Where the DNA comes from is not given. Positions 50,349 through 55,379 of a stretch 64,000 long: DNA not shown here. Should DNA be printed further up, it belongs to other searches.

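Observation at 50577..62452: Uncharacterised ~140-aa module repeated three times in each of paralogs B, C and D (nine copies)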

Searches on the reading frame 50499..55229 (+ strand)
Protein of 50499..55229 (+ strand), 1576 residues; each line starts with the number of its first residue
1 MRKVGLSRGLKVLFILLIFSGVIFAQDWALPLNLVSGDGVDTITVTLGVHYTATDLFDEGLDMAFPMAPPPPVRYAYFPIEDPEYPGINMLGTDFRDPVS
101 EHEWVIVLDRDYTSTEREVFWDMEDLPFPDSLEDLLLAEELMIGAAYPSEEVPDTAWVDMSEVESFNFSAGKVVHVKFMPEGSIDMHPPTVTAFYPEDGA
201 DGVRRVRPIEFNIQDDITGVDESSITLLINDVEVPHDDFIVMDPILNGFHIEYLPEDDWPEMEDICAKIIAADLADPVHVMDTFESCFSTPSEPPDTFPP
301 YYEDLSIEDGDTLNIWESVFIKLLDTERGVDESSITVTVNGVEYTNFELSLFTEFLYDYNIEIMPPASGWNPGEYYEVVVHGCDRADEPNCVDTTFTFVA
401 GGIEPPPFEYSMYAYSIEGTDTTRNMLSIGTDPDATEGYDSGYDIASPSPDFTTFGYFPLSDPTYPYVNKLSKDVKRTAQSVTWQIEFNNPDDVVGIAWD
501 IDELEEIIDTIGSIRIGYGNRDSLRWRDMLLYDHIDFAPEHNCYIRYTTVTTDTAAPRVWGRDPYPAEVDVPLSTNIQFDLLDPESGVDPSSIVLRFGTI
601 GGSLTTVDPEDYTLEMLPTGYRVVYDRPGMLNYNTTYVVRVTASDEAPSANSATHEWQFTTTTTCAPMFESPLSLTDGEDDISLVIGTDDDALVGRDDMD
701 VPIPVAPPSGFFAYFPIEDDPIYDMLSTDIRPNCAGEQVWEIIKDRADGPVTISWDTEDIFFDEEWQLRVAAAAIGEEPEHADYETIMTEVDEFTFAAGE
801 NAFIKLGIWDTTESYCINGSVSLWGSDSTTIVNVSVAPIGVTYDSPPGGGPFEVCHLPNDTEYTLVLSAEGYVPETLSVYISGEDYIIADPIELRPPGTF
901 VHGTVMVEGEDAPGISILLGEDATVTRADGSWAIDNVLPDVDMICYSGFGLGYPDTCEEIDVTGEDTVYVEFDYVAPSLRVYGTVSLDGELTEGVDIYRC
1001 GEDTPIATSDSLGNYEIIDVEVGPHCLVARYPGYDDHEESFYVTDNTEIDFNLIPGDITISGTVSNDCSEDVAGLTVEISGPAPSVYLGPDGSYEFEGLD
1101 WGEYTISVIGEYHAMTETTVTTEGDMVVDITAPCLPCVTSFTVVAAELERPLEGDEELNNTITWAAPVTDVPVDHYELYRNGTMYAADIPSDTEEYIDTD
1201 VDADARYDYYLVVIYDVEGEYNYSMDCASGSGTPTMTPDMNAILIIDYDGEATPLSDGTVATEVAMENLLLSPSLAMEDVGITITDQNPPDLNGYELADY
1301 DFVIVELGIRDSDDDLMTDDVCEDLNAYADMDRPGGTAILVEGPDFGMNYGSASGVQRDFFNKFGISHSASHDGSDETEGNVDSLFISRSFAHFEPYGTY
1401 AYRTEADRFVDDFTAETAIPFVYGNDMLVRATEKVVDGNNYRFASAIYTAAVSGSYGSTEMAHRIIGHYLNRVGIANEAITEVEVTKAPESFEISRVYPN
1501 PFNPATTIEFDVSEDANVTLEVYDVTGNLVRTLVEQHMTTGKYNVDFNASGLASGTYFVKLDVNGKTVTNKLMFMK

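Call 5: search_protein_families(library=pfam, proteins=[window:50499-55226:+], max_evalue=0.1)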
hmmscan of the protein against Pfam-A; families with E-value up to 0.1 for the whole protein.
window:50499-55226:+ (1576 aa): 8 families
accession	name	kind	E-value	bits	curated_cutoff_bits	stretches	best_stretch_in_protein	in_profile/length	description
PF13620.12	CarboxypepD_reg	-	1.1e-15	58.2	32.3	2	1059-1131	1-80/82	Carboxypeptidase regulatory-like domain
PF13715.12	CarbopepD_reg_2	-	2.2e-14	53.7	32.2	2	990-1053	12-74/88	CarboxypepD_reg-like domain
PF18962.6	Por_Secre_tail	-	1.8e-13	51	27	1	1497-1573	1-74/75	Secretion system C-terminal sorting domain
PF13205.12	Big_5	-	3.5e-07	31.3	23.6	1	553-661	1-105/105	Bacterial Ig-like domain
PF13860.13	FlgD_ig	-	0.00012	22.4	27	1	1506-1561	12-73/79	FlgD Ig-like domain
PF08308.17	PEGA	-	0.00092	19.5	20.8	0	1016-1053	28-65/71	PEGA domain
PF17210.9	SdrD_B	-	0.043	14.4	29.7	0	1087-1127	43-82/112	SdrD B-like domain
PF00041.27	fn3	-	0.057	14.1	25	0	1161-1218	17-72/84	Fibronectin type III domain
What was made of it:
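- Closest known: Ig-like spacer domains. Different: The Big_5 hits fall between the modules, not on them (call 5).
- Modules are interleaved with Big_5 and CarboxypepD_reg domains (call 5).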

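Call 6: search_protein_families(library=ncbifam, proteins=[window:50499-55226:+], max_evalue=0.1)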
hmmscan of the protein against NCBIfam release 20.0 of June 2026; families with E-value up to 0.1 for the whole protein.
window:50499-55226:+ (1576 aa): 7 families
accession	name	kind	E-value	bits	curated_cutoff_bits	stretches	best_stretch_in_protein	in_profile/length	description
TIGR04183.1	Por_Secre_tail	domain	1.9e-12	47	23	1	1497-1573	1-70/72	T9SS type A sorting domain-containing protein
NF038113.1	T9SSA_dep_M36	equivalog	4.6e-10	38.3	885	1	1421-1573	720-867/869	T9SS-dependent M36 family metallopeptidase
NF052323.1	T9SSA_dep_M6i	equivalog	6.8e-08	30.9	600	1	1493-1566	954-1029/1043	T9SS-dependent M6-like inactivated metalloprotease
NF033707.1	T9SS_sortase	equivalog_domain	1.6e-06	26.1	420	1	1478-1566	981-1080/1095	type IX secretion system sortase PorU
NF052644.1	T9SS_DNase_Rie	equivalog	0.00045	19.6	260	1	1507-1573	189-249/251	T9SS-dependent surface endonuclease, AS87_RS02955 family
NF052228.1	T9SS_PorZ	equivalog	0.0053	15.2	260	1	1484-1573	662-754/757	type IX secretion system anionic LPS delivery protein PorZ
NF009276.0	PRK12633.1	equivalog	0.0058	16.4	383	1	1505-1559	117-177/234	flagellar basal body rod modification protein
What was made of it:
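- B and C carry Por_Secre_tail/TIGR04183 (calls 5, 6).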

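Call 30: find_encoding_contigs(protein=window:50499-55229:+, flank=3000, max_places=4)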
Protein window:50499-55229:+ (1576 aa): 1 contig read that carries it; 1 place shown.
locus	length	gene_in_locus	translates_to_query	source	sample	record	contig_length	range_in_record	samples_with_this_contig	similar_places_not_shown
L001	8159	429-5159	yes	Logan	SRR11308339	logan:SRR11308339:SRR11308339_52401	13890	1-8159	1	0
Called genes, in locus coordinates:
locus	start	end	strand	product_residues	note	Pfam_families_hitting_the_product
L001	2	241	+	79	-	?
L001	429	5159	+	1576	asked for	PF13205:Big_5 (faint), PF13715:CarbopepD_reg_2 (faint), PF13620:CarboxypepD_reg (weak), PF18962:Por_Secre_tail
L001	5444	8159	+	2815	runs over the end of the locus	?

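Call 35: find_related_loci(query=A3, collection=genome_contigs, flank=8000)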
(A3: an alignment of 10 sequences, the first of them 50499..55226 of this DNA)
Query A3 (1576 aa) in genome_contigs; peptide patterns used: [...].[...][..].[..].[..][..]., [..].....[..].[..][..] (x = any residue, [..] = any of these).
77 stretches matched a pattern; 25 encode a relative of the query (tblastn E <= 1e-3); 23 distinct loci.
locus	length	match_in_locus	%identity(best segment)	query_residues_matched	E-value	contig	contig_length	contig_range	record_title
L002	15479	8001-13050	33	4-1576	0e+0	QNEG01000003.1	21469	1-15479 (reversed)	MAG: bacterium isolate B30_G16 B30_Guay16_scaffold_01067, whole genome shotgun sequence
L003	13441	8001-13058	32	21-1576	1e-174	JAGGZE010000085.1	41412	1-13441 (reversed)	MAG: bacterium isolate AUK196 PB_MBMC_150_c_000000000043, whole genome shotgun sequence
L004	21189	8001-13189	31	1-1576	9e-169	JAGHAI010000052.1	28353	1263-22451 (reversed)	MAG: bacterium isolate AUK226 PB_MBMC_180_c_000000000201, whole genome shotgun sequence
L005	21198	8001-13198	30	6-1576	4e-154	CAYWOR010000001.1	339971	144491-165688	MAG TPA_asm: uncultured bacterium isolate SRP241326_co3_316 genome assembly, contig: NODE_14_length_339971_cov_16.432783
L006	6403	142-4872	29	3-1576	3e-144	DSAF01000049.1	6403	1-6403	MAG TPA_asm: Candidatus Zixiibacteriota bacterium isolate SpSt-1142 Ga0129302_1007881, whole genome shotgun sequence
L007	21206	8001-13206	30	6-1576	5e-150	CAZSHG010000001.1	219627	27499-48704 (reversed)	MAG TPA_asm: uncultured bacterium isolate binchicken_co17_265 genome assembly, contig: NODE_93_length_219627_cov_7.24075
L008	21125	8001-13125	29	5-1576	4e-143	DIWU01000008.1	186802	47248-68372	MAG TPA_asm: bacterium UBP14_UBA6098 isolate UBA6098 UBA6098_contig_1829, whole genome shotgun sequence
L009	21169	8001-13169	29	1-1576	5e-133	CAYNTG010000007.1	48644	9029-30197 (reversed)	MAG TPA_asm: uncultured bacterium isolate SRP191223_co1_365 genome assembly, contig: NODE_454_length_48644_cov_20.416699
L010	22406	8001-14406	30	9-1576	2e-129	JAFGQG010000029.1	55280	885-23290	MAG: bacterium isolate Zod_Metabat.733 k87_2346009, whole genome shotgun sequence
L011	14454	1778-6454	29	6-1576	9e-119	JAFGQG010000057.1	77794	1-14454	MAG: bacterium isolate Zod_Metabat.733 k87_4913758, whole genome shotgun sequence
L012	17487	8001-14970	32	1-1576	5e-167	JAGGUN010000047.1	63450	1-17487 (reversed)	MAG: bacterium isolate AUK075 PB_MBMC_029_c_000000000003, whole genome shotgun sequence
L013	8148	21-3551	32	28-1576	8e-123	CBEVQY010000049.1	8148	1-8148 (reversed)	MAG TPA_asm: uncultured bacterium isolate SRR24791474_binner12_Refined_38 genome assembly, contig: ERZ25515408.1523, who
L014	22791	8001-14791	31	10-1576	3e-154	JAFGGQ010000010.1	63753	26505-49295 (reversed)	MAG: bacterium isolate Zod_Metabat.1399 k87_639225, whole genome shotgun sequence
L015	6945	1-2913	33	315-1576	3e-107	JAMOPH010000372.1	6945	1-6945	MAG: bacterium isolate 4559-240_metabat1_scaf2bin.028 4559-240_scaffold_6327_c1, whole genome shotgun sequence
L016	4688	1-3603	30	35-1576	3e-100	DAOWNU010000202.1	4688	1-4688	MAG TPA_asm: bacterium isolate CSMAG_3036 CSMAG_3036_k141_1443478_length_4688_cov_12.0000, whole genome shotgun sequence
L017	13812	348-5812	29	1-1576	1e-81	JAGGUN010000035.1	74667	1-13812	MAG: bacterium isolate AUK075 PB_MBMC_029_c_000000000024, whole genome shotgun sequence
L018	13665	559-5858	29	1-1576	4e-68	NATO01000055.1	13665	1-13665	MAG: candidate division Zixibacteria bacterium 4484_93 ex4484_93_scaffold_8061, whole genome shotgun sequence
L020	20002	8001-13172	32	6-1576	2e-139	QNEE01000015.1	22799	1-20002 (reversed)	MAG: bacterium isolate B46_G16 B46_Guay16_scaffold_00944, whole genome shotgun sequence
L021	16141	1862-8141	28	178-1576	1e-36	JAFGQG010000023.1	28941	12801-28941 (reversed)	MAG: bacterium isolate Zod_Metabat.733 k87_1883013, whole genome shotgun sequence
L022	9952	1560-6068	26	10-1576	1e-35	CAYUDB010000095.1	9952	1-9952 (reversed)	MAG TPA_asm: uncultured bacterium isolate SRP220891_co1_1 genome assembly, contig: NODE_13113_length_9952_cov_5.793978,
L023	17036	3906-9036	30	6-1576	2e-150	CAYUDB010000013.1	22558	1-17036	MAG TPA_asm: uncultured bacterium isolate SRP220891_co1_1 genome assembly, contig: NODE_4347_length_22558_cov_6.702306,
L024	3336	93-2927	25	702-1576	1e-20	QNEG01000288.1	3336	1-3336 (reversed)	MAG: bacterium isolate B30_G16 B30_Guay16_scaffold_37266, whole genome shotgun sequence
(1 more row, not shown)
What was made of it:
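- Tried and rejected: A full-length alignment, A3, worked (call 35).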
